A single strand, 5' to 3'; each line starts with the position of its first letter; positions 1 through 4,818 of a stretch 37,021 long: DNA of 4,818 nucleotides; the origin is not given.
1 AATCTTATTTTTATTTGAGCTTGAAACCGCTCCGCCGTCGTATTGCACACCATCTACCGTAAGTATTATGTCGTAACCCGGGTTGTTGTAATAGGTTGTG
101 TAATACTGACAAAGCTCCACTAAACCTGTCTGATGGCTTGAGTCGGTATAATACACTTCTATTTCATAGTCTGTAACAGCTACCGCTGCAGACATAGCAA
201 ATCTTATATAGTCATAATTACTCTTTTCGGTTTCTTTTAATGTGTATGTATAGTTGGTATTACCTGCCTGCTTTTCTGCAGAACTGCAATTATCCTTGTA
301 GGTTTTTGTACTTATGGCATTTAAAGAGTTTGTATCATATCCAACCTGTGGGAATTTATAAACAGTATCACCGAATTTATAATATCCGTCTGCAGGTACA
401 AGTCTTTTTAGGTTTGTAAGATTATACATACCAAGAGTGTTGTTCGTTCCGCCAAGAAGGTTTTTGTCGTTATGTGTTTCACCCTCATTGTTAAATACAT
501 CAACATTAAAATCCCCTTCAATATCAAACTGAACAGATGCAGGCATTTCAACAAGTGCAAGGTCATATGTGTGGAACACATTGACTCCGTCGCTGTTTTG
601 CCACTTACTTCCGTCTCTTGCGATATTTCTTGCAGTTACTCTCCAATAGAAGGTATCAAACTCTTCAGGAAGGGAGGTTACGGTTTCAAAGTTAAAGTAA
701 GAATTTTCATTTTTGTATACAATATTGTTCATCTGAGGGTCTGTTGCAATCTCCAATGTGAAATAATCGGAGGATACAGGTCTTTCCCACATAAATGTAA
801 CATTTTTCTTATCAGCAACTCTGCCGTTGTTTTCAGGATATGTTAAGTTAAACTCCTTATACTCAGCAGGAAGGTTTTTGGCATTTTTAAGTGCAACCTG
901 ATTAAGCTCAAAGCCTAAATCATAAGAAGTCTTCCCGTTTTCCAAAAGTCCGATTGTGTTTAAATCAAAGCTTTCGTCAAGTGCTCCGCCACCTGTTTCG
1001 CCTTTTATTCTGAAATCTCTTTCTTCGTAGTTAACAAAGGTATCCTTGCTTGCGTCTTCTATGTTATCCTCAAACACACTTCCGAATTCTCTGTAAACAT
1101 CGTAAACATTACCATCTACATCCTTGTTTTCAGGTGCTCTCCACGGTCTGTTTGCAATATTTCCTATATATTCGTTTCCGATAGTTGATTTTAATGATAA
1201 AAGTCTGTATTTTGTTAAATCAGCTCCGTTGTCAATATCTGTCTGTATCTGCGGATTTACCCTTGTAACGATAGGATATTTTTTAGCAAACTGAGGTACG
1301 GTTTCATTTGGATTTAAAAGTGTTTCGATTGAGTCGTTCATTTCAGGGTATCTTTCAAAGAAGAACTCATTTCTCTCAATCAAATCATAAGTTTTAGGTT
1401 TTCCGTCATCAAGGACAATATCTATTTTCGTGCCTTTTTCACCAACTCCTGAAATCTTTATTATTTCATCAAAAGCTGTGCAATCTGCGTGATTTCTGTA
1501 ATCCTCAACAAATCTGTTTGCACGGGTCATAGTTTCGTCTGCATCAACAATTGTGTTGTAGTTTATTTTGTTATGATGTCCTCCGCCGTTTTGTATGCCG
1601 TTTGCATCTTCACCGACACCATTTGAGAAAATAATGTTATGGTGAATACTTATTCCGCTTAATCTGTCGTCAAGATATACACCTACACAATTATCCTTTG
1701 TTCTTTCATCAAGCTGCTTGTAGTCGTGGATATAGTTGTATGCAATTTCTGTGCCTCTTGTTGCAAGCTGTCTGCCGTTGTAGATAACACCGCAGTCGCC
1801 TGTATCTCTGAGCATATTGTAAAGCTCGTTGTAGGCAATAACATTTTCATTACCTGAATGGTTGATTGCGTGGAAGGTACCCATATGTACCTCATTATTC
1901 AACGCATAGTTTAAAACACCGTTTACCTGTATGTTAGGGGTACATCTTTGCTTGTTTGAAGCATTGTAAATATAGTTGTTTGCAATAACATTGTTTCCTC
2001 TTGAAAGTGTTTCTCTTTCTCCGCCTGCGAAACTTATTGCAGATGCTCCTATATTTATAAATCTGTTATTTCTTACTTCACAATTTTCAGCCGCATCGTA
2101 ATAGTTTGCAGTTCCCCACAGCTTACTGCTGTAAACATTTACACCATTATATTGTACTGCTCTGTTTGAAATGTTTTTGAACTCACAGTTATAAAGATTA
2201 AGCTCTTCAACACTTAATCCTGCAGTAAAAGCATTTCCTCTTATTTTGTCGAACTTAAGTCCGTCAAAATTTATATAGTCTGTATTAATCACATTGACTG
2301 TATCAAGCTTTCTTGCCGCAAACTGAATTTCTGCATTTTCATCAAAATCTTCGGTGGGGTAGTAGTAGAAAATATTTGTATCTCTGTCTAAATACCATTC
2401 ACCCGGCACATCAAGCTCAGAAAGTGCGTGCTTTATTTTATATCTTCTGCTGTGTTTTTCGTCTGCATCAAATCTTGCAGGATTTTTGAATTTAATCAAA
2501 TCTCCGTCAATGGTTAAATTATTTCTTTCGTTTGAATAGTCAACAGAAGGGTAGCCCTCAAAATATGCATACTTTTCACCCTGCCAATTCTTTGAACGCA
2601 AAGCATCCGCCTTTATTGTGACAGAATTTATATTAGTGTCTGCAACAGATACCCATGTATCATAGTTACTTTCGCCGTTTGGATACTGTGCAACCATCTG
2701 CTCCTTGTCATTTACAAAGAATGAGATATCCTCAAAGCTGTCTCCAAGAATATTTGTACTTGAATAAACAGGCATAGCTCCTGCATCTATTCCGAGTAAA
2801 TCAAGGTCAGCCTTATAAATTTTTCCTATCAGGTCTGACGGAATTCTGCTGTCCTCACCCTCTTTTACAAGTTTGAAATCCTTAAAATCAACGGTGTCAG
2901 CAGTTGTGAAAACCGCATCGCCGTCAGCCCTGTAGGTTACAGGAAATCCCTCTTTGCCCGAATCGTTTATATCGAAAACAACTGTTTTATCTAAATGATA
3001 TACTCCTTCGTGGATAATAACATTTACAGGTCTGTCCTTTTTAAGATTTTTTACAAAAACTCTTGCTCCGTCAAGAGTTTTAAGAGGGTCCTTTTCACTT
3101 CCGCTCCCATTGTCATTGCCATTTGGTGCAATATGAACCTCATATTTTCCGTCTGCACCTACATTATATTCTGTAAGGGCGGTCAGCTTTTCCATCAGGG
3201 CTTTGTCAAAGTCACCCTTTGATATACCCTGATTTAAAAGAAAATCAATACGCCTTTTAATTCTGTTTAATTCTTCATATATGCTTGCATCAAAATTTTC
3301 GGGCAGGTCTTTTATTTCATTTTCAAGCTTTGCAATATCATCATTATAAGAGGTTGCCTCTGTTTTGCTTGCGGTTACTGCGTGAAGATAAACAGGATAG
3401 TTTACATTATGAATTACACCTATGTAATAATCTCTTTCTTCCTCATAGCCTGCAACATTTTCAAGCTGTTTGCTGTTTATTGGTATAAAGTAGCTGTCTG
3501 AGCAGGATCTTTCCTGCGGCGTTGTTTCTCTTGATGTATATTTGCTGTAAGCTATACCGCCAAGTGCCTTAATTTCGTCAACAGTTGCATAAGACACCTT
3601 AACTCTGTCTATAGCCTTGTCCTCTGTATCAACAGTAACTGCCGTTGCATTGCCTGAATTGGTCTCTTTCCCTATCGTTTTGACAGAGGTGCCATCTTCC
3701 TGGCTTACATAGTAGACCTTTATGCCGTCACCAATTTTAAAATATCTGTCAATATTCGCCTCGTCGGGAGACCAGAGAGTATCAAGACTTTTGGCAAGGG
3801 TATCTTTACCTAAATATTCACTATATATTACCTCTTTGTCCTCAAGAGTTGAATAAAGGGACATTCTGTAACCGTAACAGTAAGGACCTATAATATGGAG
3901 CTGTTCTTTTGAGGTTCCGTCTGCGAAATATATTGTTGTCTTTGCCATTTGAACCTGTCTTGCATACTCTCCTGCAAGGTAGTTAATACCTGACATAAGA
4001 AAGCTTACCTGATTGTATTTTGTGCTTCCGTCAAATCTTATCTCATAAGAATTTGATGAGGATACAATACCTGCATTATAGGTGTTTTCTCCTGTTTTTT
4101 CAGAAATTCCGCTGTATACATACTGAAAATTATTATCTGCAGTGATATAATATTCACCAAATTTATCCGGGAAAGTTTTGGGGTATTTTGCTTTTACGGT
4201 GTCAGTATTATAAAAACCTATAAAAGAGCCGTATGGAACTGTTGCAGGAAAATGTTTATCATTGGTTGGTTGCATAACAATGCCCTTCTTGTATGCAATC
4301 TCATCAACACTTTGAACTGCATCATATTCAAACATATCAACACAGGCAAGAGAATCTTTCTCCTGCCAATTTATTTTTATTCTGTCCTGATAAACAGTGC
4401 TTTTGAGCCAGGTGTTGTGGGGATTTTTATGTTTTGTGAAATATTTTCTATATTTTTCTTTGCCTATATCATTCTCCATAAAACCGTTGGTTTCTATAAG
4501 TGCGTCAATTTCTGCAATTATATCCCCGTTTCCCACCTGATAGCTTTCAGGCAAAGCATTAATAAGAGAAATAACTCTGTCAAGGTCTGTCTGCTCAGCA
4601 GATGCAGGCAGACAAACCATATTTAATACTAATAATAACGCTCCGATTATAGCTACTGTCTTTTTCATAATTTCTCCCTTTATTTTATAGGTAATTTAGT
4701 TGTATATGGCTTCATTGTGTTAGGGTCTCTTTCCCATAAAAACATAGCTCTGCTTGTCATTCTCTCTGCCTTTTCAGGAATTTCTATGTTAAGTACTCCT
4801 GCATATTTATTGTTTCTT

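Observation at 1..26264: Origin-proximal 26-kb array of six secreted mega-proteins: candidate SLH-anchored surface glycan-processing apparatus with no recognisable cohesin/dockerin or sortase logic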

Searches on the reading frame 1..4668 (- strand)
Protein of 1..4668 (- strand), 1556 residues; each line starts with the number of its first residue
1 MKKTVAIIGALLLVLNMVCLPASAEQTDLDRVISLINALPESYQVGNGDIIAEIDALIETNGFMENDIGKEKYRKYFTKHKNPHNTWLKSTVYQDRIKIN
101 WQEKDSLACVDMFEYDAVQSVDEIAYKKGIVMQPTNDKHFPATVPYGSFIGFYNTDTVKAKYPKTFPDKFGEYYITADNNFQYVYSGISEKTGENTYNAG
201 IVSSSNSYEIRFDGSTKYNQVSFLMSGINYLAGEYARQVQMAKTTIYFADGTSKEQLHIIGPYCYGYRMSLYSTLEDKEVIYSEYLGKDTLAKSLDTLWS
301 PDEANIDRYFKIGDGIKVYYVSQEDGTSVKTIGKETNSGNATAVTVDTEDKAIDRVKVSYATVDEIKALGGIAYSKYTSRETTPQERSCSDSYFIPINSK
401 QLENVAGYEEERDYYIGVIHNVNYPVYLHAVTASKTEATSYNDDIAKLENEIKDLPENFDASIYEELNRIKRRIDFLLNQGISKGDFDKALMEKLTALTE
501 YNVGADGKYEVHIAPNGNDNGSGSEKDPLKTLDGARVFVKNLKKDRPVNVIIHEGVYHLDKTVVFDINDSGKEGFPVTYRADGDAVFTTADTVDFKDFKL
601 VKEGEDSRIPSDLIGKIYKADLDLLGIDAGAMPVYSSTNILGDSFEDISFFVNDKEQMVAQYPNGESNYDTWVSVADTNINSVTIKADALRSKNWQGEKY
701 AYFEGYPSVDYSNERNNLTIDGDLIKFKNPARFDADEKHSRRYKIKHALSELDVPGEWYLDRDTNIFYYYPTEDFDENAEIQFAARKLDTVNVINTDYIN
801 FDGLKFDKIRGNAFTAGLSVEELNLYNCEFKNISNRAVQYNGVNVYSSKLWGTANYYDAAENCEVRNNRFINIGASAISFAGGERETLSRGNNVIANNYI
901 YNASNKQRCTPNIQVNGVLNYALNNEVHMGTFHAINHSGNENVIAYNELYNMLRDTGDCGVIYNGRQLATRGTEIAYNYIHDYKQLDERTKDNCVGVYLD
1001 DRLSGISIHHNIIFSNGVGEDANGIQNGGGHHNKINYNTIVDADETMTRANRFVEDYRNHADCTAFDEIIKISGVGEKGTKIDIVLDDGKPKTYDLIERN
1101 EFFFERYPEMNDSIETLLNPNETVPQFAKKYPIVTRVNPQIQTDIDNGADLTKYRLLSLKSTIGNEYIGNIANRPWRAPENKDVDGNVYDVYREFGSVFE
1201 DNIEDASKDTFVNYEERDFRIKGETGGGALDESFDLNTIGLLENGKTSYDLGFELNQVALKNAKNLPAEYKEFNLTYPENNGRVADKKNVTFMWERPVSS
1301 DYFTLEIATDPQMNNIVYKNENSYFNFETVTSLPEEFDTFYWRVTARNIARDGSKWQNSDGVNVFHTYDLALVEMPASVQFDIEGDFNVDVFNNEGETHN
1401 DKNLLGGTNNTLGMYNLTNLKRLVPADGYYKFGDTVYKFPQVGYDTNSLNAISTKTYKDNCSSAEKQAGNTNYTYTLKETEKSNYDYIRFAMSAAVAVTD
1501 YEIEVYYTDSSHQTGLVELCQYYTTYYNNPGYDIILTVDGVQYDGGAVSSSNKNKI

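Call 5: search_protein_families(library=pfam, proteins=[window:1-4668:-], max_evalue=0.01)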
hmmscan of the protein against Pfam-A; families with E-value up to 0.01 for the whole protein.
window:1-4668:- (1556 aa): 1 family
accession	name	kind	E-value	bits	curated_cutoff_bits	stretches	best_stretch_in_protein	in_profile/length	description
PF21231.2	GH141_M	-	0.00061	20.1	27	1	735-771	119-155/156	GH141 insertion domain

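Call 7: search_protein_families(library=ncbifam, proteins=[window:1-4668:-], max_evalue=0.01)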
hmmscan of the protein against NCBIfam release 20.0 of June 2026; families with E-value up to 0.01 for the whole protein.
window:1-4668:- (1556 aa): 0 families

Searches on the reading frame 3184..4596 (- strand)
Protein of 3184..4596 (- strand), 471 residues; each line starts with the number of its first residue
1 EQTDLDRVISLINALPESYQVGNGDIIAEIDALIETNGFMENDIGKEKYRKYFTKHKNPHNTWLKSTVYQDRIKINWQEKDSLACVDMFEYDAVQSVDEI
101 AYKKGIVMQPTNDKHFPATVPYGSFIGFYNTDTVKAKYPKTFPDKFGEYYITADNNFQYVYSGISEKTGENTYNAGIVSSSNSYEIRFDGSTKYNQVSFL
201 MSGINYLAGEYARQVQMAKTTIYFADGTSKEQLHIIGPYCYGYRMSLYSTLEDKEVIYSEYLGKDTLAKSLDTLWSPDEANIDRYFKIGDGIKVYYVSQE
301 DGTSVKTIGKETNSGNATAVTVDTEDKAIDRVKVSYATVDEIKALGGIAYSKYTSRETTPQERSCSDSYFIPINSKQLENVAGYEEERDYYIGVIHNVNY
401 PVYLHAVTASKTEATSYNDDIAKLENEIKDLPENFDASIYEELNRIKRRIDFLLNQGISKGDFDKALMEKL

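Call 71: search_solved_structures(query=A8, max_evalue=5)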
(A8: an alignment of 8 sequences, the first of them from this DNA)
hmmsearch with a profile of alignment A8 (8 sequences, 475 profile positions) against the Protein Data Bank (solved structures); distinct sequences matched with E-value up to 5: 3.
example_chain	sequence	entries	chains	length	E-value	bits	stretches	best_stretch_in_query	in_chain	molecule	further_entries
2bsq_A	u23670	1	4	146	0.67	11.9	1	6-65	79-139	TRAFFICKING PROTEIN B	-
2h1o_A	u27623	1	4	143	0.81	11.7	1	6-64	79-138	Trafficking protein B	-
9l08_A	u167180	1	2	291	1.1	11.2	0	302-344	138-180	Covalently Connected Cytochrome c555 trimer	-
